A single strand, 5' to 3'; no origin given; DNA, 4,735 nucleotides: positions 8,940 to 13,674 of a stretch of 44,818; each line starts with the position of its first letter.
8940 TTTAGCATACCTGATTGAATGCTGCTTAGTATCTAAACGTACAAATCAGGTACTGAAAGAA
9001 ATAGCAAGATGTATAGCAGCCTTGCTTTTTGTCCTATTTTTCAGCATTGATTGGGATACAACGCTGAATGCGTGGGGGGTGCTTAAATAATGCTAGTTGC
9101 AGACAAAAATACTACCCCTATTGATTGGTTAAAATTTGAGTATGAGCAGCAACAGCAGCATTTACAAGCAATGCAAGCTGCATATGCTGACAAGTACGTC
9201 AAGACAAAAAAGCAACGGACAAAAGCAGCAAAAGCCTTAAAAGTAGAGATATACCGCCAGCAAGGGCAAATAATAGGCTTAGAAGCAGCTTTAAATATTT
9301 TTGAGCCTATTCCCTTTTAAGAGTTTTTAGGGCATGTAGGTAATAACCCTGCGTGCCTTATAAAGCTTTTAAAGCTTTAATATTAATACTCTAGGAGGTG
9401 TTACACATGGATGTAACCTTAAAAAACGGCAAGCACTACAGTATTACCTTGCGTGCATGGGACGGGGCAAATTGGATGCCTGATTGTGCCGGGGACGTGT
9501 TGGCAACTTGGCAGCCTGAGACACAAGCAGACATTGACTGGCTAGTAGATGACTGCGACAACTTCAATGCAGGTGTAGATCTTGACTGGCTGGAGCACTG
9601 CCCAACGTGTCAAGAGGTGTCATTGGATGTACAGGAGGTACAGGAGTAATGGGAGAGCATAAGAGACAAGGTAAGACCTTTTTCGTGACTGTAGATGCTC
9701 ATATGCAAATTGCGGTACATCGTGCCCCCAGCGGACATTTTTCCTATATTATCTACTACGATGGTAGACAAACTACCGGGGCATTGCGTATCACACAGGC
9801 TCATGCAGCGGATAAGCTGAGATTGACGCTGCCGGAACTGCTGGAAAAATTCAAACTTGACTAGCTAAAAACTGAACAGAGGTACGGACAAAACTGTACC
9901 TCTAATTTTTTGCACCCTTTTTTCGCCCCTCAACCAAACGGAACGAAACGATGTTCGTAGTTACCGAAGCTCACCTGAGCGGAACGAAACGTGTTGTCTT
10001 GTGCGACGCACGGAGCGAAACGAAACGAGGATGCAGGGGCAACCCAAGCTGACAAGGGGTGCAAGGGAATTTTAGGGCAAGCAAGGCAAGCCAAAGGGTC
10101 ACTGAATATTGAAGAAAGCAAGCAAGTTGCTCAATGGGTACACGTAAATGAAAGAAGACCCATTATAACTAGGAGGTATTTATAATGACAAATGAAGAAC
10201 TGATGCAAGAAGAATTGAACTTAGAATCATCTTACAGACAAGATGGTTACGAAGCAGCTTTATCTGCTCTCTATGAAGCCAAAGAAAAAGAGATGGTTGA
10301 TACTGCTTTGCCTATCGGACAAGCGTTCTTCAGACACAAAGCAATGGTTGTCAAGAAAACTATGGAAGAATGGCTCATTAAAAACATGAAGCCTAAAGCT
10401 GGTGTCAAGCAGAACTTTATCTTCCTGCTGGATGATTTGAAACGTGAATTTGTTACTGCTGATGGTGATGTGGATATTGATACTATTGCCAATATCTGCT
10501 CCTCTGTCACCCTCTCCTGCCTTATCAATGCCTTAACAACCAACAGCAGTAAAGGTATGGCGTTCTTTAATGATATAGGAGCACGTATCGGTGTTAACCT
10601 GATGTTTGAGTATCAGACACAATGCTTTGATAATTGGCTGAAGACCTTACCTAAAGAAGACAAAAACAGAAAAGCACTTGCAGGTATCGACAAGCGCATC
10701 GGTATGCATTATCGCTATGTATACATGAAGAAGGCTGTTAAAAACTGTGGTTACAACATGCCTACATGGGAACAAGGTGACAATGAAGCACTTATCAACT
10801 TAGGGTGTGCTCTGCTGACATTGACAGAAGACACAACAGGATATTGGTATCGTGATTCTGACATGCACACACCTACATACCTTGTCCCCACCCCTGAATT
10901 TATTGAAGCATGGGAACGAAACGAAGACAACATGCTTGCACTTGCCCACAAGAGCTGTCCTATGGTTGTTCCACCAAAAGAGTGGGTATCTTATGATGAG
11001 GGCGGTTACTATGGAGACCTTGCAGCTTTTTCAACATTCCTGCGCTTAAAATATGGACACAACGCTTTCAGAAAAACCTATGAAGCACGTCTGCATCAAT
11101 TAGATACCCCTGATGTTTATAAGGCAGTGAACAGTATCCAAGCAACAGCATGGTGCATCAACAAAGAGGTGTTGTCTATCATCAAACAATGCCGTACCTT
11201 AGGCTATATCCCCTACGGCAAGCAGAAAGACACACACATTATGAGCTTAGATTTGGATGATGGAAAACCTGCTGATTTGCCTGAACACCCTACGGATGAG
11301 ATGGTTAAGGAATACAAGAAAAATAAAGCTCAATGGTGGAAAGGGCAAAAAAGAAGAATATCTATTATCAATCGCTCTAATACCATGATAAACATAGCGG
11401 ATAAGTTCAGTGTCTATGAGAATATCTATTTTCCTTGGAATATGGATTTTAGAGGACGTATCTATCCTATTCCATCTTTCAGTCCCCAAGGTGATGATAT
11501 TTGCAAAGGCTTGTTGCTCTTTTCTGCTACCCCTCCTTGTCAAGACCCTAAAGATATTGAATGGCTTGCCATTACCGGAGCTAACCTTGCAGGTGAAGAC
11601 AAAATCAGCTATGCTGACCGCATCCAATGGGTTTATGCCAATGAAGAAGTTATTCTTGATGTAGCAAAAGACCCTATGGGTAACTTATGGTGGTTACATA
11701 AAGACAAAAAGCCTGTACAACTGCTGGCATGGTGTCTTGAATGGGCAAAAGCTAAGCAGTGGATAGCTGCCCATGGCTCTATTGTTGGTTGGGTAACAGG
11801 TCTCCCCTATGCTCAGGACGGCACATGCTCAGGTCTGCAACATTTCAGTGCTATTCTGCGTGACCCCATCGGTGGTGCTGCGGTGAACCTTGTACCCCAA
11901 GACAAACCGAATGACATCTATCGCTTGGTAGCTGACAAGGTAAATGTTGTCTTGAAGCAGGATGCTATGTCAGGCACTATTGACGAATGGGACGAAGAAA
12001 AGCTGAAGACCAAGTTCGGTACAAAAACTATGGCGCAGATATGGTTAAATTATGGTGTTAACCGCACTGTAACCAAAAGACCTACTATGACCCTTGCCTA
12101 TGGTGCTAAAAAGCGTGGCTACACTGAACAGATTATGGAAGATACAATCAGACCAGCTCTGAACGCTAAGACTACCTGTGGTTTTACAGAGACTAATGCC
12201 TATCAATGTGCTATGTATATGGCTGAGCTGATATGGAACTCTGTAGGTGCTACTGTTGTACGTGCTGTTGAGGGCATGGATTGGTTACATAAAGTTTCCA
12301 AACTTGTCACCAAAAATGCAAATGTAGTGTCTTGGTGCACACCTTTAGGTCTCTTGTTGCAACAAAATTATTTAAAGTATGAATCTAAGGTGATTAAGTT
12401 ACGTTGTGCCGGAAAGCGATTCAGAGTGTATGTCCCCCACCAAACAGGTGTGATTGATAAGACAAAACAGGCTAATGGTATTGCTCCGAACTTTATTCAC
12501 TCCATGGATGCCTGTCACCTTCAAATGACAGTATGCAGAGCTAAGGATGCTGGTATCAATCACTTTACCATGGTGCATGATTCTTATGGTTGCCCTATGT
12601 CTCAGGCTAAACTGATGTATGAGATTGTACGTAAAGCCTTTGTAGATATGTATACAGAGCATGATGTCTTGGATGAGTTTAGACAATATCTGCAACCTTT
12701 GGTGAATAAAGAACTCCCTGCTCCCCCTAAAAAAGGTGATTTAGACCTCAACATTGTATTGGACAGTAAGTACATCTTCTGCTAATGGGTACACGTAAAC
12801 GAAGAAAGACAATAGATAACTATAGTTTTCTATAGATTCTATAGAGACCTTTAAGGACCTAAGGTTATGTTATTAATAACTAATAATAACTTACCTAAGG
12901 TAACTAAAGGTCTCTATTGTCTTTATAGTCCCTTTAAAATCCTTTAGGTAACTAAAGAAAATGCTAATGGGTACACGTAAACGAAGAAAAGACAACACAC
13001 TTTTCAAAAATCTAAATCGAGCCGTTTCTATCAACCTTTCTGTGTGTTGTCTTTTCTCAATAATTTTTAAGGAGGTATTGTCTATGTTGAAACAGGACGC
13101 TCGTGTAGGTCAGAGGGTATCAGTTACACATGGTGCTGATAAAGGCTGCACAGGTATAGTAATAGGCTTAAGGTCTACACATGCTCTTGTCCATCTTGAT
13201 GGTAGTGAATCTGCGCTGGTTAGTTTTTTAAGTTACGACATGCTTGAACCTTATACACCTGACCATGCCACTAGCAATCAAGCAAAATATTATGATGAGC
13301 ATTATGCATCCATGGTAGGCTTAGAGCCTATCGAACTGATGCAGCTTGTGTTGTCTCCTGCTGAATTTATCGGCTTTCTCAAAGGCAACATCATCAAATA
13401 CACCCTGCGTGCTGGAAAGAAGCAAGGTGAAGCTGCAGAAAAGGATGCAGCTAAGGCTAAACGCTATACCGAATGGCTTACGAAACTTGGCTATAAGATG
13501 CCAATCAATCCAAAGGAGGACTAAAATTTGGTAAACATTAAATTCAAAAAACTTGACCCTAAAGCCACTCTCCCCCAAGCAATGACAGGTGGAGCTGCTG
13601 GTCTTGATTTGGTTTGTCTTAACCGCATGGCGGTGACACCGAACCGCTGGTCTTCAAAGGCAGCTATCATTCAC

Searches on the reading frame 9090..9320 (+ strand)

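Call 48: search_protein_families(library=pfam, proteins=[window:9090-9320:+], max_evalue=0.05)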
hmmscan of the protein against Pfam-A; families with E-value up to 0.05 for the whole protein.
window:9090-9320:+ (76 aa): 2 families
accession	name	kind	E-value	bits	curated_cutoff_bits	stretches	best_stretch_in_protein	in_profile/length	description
PF16034.10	JAKMIP_CC3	-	0.0045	17.1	30.2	1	15-68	73-131/200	JAKMIP CC3 domain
PF15272.11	BBP1_C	-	0.0064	16.7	23.4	1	5-48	14-57/190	Spindle pole body component BBP1, C-terminal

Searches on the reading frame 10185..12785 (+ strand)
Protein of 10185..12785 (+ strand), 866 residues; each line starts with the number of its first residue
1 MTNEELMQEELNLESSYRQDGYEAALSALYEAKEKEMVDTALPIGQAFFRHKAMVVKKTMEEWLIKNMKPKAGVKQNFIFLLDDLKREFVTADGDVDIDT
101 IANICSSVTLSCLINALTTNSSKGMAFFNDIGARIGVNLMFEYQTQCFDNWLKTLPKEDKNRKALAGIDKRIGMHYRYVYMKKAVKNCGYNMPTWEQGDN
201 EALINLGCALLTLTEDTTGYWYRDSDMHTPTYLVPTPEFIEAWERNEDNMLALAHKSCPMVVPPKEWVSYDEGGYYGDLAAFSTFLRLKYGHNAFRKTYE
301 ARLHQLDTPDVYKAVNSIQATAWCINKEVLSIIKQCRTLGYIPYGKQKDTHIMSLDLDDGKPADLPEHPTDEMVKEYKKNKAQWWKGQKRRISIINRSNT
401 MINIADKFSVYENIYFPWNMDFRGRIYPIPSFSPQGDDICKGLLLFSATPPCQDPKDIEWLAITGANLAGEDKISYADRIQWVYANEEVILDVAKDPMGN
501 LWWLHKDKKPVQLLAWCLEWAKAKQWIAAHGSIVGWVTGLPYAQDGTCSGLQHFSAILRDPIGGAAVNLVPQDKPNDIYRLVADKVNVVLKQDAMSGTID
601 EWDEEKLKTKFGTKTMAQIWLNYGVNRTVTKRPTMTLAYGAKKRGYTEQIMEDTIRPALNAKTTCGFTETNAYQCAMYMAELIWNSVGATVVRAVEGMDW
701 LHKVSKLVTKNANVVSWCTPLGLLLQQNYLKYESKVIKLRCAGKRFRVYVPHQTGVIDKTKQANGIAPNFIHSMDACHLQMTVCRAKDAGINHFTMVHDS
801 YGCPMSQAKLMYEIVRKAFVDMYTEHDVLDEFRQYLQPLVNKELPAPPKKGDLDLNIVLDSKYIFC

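Call 3: search_protein_families(library=pfam, proteins=[window:10185-12785:+], max_evalue=0.1)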
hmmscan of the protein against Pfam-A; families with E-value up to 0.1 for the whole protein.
window:10185-12785:+ (866 aa): 2 families
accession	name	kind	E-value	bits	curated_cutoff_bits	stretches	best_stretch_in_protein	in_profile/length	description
PF00940.24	RNA_pol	-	1.4e-98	331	22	2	455-837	5-369/448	DNA-dependent RNA polymerase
PF14700.11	RPOL_N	-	5e-09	36.5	30.1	1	232-317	251-331/334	DNA-directed RNA polymerase N-terminal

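Call 4: search_protein_families(library=phrogs, proteins=[window:10185-12785:+], max_evalue=0.01)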
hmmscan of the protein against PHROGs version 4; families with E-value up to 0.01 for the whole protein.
window:10185-12785:+ (866 aa): 5 families
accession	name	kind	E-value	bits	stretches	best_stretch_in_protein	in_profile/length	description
phrog_414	-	DNA, RNA and nucleotide metabolism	4.1e-225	750.7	1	4-866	2-816/816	RNA polymerase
phrog_2166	-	DNA, RNA and nucleotide metabolism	6.9e-73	247.2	1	250-643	166-503/505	N4-like RNA polymerase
phrog_2051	-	DNA, RNA and nucleotide metabolism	1.1e-36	127.8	2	458-788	7-259/401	RNA polymerase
phrog_20599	-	DNA, RNA and nucleotide metabolism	1.6e-08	35.4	1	457-598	6-132/149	RNA polymerase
phrog_36028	-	DNA, RNA and nucleotide metabolism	3.1e-07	31.2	1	248-335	211-293/320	RNA polymerase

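Call 10: search_dna_similar(query=window:10185-12785:+, collection=phages, mode=protein, max_rows=25)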
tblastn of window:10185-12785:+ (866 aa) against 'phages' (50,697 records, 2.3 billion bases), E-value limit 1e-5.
Records with a match: 2783; places in all: 2831; records where one place covers at least 80% of the query: 1676.
Best place of each record, by identity: <60% 2783.
By first word of the organism name: Klebsiella 703; Escherichia 398; Pseudomonas 331; Acinetobacter 168; Vibrio 133; Salmonella 113; Yersinia 100; Pectobacterium 84; Ralstonia 55; Xanthomonas 55; and 76 more.
By host as written in the record: - 389; Klebsiella pneumoniae 377; Escherichia coli 145; Acinetobacter baumannii 60; Pseudomonas putida KT2440 and Paw85 53; Pseudomonas aeruginosa 44; Yersinia pestis 38; Pectobacterium atrosepticum DSM18077 33; and 703 more.
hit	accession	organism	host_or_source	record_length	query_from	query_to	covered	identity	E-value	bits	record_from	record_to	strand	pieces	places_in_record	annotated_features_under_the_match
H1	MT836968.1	Bacteriophage sp.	human fecal samples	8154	25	866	97%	35.4%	4e-140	465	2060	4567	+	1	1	record has no annotation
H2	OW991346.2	Escherichia phage vB_Eco_Bam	River water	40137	96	865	89%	38.3%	4e-141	469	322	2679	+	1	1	DNA-directed RNA polymerase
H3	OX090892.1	Escherichia phage vB_Eco_Titus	-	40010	96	865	89%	38.3%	4e-141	469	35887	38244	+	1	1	DNA-directed RNA polymerase[AeromonasphageT7-Ah]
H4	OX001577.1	Escherichia phage vB_Eco_Mak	-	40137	96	865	89%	38.3%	4e-141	469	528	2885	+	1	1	T3/ T7 like RNA polymerase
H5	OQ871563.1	Dickeya phage W2B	Dickeya solani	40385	96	866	89%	37.8%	1e-135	452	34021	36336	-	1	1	1: RNA polymerase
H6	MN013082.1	Klebsiella phage vB_KpnP_Sibilus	Klebsiella pneumoniae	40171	96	866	89%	37.6%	2e-135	452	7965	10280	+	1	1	putative RNA polymerase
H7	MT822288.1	Erwinia phage pEp_SNUABM_12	Erwinia pyrifoliae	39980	96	866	89%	37.6%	3e-135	452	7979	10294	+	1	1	putative RNA polymerase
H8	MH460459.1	Dickeya phage vB_DsoP_JA10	Dickeya solani MK10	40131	96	866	89%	37.6%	4e-135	451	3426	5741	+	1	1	putative RNA polymerase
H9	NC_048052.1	Dickeya phage vB_DsoP_JA10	Dickeya solani MK10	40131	96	866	89%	37.6%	4e-135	451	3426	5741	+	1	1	N4-like RNA polymerase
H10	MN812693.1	Pectobacterium phage Cornix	Dickeya dianthicola F85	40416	96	866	89%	37.6%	5e-135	451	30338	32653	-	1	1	record has no annotation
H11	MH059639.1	Dickeya phage Ninurta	Dickeya solani DSM 28711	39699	96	866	89%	37.6%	1e-134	450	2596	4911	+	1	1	DNA-directed RNA polymerase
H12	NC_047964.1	Dickeya phage Ninurta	Dickeya solani DSM 28711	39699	96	866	89%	37.6%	1e-134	450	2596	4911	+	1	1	N4-like RNA polymerase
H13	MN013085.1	Klebsiella phage vB_KpnP_NahiliMali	Klebsiella pneumoniae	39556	96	866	89%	37.4%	4e-135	451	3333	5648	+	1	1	DNA-directed RNA polymerase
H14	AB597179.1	Ralstonia phage RSB2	Ralstonia solanacearum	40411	17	866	98%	33.9%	2e-128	431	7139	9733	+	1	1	ORF18: RNA polymerase-like protein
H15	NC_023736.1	Ralstonia phage RSB2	Ralstonia solanacearum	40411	17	866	98%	33.9%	2e-128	431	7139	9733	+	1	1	ORF18: RNA polymerase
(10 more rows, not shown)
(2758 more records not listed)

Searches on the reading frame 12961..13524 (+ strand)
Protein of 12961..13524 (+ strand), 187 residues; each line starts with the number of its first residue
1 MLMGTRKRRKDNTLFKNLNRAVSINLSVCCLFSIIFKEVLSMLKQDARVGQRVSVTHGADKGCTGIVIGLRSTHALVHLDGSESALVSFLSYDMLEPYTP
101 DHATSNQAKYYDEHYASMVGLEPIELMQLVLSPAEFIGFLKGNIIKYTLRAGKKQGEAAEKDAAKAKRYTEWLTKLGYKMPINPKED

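Call 16: find_encoding_contigs(protein=window:12961-13524:+, flank=10000, max_places=10)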
Protein window:12961-13524:+ (187 aa): no gene with exactly this product is on record in the collection.

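Call 48: search_protein_families(library=pfam, proteins=[window:12961-13524:+], max_evalue=0.05)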
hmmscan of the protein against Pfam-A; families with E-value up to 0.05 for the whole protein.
window:12961-13524:+ (187 aa): 2 families
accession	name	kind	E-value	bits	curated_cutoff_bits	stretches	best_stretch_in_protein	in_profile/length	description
PF11753.13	DUF3310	-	4.4e-15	55.9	24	1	113-170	5-59/60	Protein of unknwon function (DUF3310)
PF23290.1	KOW5_SPT5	-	0.00064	19.6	27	1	49-80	2-33/46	Transcription elongation factor SPT5, fifth KOW domain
